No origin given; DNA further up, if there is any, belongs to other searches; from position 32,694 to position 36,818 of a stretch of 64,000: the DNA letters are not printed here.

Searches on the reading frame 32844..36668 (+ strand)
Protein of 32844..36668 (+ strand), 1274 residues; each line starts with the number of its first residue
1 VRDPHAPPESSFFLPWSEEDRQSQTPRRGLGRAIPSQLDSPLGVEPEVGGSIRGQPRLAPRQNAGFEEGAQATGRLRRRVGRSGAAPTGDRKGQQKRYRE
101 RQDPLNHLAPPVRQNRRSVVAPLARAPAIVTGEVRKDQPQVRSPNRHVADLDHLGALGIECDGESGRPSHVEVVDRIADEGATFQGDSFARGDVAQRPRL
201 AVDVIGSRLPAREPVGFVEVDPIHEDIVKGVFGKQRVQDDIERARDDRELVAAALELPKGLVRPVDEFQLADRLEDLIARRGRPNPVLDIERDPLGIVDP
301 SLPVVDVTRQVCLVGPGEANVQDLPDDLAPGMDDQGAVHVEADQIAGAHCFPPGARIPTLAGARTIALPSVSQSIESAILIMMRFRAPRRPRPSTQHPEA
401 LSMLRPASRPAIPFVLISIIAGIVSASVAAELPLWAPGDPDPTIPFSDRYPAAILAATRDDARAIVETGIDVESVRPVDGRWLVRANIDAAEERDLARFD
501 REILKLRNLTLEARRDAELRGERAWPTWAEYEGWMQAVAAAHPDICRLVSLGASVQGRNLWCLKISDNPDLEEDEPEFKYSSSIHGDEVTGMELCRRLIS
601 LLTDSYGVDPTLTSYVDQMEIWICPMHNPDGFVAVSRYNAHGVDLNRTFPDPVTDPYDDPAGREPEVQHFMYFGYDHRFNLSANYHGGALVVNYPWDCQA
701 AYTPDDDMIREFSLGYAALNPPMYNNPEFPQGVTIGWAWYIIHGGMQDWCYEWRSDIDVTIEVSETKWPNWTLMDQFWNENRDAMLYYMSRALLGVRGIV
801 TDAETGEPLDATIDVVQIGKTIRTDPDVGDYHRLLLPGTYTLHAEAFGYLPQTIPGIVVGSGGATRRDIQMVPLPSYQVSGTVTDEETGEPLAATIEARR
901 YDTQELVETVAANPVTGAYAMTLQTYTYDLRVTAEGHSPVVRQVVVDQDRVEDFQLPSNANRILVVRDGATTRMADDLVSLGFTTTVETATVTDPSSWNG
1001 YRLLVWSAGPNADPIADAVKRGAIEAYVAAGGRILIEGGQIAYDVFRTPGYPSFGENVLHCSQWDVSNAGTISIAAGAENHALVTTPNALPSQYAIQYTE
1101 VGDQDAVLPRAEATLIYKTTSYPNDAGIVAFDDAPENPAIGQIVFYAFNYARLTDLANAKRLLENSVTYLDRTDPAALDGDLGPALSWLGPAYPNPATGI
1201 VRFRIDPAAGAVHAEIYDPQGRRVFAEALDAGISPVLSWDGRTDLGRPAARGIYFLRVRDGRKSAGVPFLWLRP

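Call 35: search_protein_families(library=pfam, proteins=[window:32844-36668:+], max_evalue=0.00001)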
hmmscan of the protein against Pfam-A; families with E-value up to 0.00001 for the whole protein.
window:32844-36668:+ (1274 aa): 4 families
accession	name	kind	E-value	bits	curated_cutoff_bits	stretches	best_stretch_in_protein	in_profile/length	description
PF00246.29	Peptidase_M14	-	8.7e-57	193.3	21.6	1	532-783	2-285/286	Zinc carboxypeptidase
PF13620.12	CarboxypepD_reg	-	2.1e-19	70.1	32.3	2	796-871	2-81/82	Carboxypeptidase regulatory-like domain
PF13715.12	CarbopepD_reg_2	-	9e-08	32.5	32.2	0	879-961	1-81/88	CarboxypepD_reg-like domain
PF24827.1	AstE_AspA_cat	-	2.8e-07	30.7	25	1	583-654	10-69/192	Succinylglutamate desuccinylase/Aspartoacylase catalytic domain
